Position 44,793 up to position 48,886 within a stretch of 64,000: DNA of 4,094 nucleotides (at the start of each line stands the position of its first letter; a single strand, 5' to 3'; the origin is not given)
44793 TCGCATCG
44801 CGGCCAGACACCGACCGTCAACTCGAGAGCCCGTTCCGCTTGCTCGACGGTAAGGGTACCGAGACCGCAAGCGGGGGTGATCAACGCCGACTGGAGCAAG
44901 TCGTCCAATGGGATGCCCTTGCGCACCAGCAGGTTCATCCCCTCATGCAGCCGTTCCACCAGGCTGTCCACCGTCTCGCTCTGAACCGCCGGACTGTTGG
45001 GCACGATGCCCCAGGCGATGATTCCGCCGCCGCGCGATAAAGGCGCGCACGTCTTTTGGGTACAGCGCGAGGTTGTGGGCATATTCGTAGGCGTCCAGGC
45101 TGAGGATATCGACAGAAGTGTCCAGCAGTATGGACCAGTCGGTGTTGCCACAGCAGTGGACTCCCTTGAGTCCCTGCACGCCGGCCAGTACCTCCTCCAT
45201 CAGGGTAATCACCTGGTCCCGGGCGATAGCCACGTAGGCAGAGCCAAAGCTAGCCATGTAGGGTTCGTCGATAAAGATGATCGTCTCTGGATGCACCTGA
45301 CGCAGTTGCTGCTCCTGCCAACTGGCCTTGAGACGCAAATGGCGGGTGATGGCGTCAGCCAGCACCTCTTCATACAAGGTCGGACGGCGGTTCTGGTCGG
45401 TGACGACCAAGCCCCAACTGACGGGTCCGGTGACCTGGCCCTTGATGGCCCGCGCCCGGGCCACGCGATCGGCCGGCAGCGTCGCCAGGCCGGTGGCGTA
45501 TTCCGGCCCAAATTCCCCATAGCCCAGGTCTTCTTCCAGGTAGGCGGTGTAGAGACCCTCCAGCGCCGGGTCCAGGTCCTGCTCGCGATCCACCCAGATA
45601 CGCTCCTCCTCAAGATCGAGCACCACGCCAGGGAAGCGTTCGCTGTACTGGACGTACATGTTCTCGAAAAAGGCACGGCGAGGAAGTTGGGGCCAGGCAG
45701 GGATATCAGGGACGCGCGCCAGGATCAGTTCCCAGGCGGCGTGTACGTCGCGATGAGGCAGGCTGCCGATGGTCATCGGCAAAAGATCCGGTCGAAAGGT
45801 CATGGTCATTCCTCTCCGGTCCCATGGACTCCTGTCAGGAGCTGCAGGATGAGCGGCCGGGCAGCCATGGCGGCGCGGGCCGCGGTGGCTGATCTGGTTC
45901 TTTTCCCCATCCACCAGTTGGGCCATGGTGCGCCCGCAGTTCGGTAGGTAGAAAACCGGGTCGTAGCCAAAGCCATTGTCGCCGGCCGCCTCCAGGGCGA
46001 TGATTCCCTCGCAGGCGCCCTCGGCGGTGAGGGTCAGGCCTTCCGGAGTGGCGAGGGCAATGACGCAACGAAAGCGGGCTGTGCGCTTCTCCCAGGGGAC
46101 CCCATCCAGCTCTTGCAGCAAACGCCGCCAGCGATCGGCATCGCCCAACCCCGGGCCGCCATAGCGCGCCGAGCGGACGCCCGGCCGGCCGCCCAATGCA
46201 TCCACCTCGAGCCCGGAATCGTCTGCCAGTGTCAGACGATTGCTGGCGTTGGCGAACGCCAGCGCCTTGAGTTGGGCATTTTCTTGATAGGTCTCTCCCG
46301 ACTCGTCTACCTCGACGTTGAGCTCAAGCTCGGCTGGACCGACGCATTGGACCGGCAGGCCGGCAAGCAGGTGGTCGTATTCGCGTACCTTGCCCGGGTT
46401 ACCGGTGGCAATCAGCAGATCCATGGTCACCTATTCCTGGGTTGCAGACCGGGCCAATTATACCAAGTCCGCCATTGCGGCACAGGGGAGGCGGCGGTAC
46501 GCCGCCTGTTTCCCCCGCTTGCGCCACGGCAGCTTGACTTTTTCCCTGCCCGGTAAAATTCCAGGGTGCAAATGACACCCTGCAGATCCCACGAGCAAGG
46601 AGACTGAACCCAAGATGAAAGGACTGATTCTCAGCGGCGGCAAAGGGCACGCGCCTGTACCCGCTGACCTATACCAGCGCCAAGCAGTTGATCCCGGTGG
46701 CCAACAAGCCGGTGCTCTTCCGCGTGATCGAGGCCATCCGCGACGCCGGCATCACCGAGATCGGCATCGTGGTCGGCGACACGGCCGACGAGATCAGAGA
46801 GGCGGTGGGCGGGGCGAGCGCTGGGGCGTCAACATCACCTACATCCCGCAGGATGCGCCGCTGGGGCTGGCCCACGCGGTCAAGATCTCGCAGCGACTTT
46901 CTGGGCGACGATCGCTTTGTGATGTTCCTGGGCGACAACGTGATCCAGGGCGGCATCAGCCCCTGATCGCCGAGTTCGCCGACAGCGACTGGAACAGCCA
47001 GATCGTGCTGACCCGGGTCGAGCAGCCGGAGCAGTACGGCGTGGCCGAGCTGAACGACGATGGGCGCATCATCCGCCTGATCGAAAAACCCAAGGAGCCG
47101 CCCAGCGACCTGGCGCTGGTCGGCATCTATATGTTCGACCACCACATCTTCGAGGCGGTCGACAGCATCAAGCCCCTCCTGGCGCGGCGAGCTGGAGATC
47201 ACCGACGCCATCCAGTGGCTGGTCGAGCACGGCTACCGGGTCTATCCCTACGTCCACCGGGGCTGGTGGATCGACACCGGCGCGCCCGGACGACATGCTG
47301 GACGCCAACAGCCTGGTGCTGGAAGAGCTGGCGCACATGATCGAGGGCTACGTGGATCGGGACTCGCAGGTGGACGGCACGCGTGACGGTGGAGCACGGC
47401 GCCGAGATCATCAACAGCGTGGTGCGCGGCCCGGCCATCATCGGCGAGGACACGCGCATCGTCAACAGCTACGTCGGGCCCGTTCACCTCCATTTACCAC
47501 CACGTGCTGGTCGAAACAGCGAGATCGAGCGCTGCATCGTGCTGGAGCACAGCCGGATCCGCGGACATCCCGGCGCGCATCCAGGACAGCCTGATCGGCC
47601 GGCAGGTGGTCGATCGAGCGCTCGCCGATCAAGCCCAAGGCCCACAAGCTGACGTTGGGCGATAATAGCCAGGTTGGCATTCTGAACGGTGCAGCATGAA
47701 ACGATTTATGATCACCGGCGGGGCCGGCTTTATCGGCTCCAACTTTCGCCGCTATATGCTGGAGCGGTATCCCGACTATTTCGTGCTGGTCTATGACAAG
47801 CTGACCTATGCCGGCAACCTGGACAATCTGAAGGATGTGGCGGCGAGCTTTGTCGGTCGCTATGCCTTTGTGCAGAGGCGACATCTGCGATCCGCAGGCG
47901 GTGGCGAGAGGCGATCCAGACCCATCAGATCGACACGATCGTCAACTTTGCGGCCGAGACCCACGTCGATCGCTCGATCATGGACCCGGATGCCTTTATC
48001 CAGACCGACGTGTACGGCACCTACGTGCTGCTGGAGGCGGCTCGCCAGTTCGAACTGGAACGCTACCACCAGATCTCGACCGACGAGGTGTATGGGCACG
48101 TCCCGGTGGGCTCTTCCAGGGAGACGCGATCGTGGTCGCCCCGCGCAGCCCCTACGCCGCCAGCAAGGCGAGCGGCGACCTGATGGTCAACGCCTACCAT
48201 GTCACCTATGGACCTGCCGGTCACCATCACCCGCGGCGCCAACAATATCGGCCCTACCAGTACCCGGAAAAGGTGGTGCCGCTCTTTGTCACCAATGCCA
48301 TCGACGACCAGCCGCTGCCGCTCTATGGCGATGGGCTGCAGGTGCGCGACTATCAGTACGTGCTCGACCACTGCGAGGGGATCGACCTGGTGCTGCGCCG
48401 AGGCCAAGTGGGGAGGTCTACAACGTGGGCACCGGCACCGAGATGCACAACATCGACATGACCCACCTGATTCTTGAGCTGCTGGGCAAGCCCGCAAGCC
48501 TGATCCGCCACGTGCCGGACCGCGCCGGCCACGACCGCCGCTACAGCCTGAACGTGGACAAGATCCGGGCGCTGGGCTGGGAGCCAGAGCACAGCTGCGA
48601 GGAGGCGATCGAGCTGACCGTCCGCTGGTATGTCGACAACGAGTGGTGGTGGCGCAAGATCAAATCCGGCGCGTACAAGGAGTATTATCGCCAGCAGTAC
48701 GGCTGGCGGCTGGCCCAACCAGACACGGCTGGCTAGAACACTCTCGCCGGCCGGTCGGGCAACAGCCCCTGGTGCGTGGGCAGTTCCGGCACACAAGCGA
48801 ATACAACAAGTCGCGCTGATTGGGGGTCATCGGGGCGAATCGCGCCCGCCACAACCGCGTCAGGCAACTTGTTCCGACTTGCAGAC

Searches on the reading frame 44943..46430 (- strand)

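Call 10: search_protein_families(library=pfam, proteins=[window:44943-46430:-])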
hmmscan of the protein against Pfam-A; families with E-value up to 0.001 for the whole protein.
window:44943-46430:- (495 aa): 1 family
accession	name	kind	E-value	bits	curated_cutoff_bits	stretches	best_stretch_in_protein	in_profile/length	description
PF01725.21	Ham1p_like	-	1.2e-55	188.8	22.5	1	5-184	1-177/186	Ham1 family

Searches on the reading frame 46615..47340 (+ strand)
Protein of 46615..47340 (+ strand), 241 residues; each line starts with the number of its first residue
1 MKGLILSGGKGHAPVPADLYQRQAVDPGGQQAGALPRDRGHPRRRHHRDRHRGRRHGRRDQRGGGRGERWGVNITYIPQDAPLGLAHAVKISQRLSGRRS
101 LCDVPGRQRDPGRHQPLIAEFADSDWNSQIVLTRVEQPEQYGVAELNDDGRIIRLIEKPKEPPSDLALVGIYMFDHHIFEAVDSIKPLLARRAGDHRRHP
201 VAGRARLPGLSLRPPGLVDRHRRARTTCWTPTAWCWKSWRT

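Call 10: search_protein_families(library=pfam, proteins=[window:46615-47340:+])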
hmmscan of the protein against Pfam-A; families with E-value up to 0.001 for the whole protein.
window:46615-47340:+ (241 aa): 1 family
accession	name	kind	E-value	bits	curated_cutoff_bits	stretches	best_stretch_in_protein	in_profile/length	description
PF00483.29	NTP_transferase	-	3.1e-19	70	21.2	1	61-187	62-194/245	Nucleotidyl transferase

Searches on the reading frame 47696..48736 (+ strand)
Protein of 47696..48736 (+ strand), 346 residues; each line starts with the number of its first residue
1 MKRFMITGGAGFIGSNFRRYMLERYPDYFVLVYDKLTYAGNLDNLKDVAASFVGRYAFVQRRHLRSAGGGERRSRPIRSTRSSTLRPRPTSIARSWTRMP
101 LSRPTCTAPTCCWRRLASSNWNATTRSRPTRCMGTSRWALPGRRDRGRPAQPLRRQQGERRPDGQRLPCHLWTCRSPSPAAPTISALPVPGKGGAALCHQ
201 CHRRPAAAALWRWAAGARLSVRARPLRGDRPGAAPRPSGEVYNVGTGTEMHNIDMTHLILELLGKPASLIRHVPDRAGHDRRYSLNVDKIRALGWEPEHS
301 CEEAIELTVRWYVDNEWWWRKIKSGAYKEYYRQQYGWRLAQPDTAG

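Call 10: search_protein_families(library=pfam, proteins=[window:47696-48736:+])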
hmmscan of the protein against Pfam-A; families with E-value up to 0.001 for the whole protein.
window:47696-48736:+ (346 aa): 2 families
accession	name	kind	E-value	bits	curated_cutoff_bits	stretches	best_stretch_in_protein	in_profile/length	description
PF16363.11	GDP_Man_Dehyd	-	8.8e-12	45.5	27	1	5-59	1-57/332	GDP-mannose 4,6 dehydratase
PF01370.27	Epimerase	-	0.00017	21.5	20.9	1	5-51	2-44/240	NAD dependent epimerase/dehydratase family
